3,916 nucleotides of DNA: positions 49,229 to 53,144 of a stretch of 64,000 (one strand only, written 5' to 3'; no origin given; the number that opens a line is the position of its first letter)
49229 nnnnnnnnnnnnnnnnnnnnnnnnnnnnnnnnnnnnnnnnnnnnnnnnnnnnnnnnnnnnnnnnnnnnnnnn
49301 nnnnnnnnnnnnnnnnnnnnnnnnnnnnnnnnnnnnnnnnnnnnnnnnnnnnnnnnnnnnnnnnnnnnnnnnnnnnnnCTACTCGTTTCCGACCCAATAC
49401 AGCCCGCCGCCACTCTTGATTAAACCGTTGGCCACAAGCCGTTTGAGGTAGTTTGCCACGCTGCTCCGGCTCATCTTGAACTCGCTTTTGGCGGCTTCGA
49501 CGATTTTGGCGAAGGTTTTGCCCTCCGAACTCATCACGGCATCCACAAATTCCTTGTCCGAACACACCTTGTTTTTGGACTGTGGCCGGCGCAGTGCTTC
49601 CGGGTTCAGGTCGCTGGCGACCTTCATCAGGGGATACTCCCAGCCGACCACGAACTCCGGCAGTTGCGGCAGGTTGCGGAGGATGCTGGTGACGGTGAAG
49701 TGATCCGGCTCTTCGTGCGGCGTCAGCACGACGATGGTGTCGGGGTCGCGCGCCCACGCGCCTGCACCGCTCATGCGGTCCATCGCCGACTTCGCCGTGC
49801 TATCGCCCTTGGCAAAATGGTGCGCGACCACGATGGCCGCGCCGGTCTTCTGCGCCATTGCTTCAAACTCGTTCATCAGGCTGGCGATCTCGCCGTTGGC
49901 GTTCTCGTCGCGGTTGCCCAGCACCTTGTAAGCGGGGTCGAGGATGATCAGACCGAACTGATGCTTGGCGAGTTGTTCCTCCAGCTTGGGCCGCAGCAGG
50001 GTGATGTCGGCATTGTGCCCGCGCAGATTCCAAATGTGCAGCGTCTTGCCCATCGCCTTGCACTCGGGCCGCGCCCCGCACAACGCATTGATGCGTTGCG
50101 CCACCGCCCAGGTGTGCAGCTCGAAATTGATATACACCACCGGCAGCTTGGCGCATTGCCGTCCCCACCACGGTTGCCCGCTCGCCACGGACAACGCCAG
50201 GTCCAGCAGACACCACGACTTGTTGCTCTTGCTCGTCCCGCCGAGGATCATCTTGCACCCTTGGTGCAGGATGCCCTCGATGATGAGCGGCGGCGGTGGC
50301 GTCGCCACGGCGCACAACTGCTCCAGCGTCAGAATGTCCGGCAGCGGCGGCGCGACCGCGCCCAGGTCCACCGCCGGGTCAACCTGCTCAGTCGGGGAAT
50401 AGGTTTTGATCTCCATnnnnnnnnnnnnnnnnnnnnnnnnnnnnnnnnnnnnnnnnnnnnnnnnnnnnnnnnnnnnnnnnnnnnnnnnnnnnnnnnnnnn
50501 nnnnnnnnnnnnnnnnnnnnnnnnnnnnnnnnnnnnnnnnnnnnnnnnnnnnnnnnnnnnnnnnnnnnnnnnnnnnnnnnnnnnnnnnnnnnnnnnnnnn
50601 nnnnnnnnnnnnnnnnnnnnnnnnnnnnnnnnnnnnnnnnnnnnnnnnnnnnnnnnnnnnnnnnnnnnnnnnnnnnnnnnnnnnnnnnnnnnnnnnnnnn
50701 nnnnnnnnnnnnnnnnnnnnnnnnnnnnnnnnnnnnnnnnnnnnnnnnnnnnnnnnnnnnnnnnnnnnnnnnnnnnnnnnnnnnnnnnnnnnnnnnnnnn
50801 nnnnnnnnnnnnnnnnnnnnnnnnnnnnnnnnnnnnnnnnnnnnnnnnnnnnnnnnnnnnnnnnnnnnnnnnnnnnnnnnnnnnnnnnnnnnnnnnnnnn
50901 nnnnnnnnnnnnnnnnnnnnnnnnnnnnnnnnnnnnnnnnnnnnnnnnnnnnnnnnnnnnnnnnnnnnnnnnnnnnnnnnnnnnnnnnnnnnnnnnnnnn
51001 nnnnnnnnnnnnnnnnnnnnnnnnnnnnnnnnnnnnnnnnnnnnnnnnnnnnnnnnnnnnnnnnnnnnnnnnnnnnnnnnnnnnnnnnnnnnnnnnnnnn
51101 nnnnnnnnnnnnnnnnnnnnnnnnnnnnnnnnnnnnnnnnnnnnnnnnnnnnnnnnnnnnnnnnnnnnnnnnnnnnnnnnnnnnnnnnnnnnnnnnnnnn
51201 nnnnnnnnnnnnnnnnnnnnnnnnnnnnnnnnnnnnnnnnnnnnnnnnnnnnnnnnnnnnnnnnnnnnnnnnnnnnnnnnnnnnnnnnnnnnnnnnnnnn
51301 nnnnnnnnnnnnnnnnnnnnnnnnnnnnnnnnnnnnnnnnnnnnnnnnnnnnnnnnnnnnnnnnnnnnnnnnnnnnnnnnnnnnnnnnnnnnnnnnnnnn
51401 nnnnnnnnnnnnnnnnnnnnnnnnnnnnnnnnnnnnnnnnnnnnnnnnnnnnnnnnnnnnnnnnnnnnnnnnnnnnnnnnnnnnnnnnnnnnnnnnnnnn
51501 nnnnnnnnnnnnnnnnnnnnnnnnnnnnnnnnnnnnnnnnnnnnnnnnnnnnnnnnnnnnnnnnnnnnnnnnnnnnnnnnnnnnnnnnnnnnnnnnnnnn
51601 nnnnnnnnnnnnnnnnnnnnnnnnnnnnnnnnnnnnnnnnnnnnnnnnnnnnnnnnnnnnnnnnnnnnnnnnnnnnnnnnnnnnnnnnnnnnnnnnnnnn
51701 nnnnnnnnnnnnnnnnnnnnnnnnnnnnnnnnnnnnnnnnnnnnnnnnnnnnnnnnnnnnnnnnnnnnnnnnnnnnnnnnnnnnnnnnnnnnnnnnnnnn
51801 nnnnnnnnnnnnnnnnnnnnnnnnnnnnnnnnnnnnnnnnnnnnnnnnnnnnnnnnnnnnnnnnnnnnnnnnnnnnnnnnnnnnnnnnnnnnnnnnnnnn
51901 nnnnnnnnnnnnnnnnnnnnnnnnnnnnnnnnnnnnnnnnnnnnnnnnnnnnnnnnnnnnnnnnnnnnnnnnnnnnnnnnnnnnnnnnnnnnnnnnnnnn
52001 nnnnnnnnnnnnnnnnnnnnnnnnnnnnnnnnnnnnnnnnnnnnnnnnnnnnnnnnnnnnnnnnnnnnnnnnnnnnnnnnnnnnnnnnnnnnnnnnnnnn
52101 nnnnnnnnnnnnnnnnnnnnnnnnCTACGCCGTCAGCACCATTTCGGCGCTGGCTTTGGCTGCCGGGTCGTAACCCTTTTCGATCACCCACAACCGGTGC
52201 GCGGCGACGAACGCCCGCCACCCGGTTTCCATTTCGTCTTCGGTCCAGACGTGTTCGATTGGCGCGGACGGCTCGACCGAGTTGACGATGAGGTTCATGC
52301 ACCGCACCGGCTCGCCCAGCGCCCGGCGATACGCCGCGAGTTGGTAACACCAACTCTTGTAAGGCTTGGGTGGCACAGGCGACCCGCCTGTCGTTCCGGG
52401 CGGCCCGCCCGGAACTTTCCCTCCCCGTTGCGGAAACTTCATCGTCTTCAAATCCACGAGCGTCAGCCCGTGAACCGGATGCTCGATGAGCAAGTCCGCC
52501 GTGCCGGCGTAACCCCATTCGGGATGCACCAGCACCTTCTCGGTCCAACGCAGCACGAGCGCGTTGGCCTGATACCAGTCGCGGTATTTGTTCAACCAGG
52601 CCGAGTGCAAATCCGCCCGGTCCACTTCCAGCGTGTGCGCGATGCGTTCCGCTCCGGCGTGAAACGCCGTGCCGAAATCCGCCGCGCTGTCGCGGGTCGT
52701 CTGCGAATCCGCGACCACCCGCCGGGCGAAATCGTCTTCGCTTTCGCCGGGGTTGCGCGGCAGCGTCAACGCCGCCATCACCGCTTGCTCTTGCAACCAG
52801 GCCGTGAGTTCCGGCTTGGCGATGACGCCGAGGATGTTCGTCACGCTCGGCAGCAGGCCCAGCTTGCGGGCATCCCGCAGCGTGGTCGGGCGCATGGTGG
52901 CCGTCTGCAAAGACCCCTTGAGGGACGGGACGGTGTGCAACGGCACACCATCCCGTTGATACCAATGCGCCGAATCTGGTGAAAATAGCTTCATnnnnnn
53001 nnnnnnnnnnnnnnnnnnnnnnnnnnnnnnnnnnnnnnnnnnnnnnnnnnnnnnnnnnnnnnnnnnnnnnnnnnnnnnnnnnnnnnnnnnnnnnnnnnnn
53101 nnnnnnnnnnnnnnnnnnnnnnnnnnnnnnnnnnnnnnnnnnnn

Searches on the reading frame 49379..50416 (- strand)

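Call 32: search_protein_families(library=pfam, proteins=[window:49379-50416:-], max_evalue=0.01)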
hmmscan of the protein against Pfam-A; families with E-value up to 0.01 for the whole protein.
window:49379-50416:- (345 aa): 1 family
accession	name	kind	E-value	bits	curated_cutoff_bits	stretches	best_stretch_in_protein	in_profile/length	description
PF13481.12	AAA_25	-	5.2e-32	111.5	27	1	37-205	17-194/195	AAA domain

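Call 33: search_protein_families(library=phrogs, proteins=[window:49379-50416:-], max_evalue=0.01)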
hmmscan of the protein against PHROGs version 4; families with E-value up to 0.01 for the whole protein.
window:49379-50416:- (345 aa): 13 families
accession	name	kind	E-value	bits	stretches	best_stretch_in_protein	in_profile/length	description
phrog_2597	-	DNA, RNA and nucleotide metabolism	2.9e-53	182.5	1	25-233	339-546/747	DNA primase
phrog_906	-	DNA, RNA and nucleotide metabolism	2.2e-25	90.6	1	10-234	487-699/872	DNA polymerase/primase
phrog_3123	-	unknown function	1.2e-22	81.2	1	31-237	319-542/583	-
phrog_239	-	DNA, RNA and nucleotide metabolism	3.5e-13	50.4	1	48-239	353-561/801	DNA primase/helicase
phrog_19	-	DNA, RNA and nucleotide metabolism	4e-13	50.1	1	57-237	357-543/621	DnaB-like replicative helicase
phrog_2850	-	unknown function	4.8e-12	46.5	1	47-204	152-310/465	-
phrog_1284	-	unknown function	1.9e-11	44.9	1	45-213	27-195/306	-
phrog_25693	-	unknown function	4.2e-08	33.2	1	144-221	153-228/405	-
phrog_3228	-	DNA, RNA and nucleotide metabolism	6.6e-08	32.3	1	43-218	364-543/766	replicative helicase-primase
phrog_243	-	DNA, RNA and nucleotide metabolism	8.7e-08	32.4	1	148-234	137-225/273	DnaB-like replicative helicase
phrog_13004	-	unknown function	8.4e-06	25.8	1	41-248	121-338/363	-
phrog_6012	-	DNA, RNA and nucleotide metabolism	0.00012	22.4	1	47-230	142-324/447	DNA helicase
phrog_6357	-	unknown function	0.0036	17.6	0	46-206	24-169/321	-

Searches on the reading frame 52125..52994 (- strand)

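Call 32: search_protein_families(library=pfam, proteins=[window:52125-52994:-], max_evalue=0.01)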
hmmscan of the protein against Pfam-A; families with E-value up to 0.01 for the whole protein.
window:52125-52994:- (289 aa): 1 family
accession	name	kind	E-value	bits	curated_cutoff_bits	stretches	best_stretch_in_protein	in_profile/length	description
PF13559.11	DUF4129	-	0.00069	20.1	24.8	1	65-112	1-47/69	Domain of unknown function (DUF4129)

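Call 33: search_protein_families(library=phrogs, proteins=[window:52125-52994:-], max_evalue=0.01)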
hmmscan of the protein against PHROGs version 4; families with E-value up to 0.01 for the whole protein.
window:52125-52994:- (289 aa): 3 families
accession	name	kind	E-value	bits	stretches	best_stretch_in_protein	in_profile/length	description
phrog_298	-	DNA, RNA and nucleotide metabolism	2.3e-22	80.7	1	47-229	65-214/293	exonuclease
phrog_466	-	DNA, RNA and nucleotide metabolism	1.5e-08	35.4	1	95-186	202-298/446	exonuclease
phrog_69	-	DNA, RNA and nucleotide metabolism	0.00058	20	1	96-186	113-229/501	exonuclease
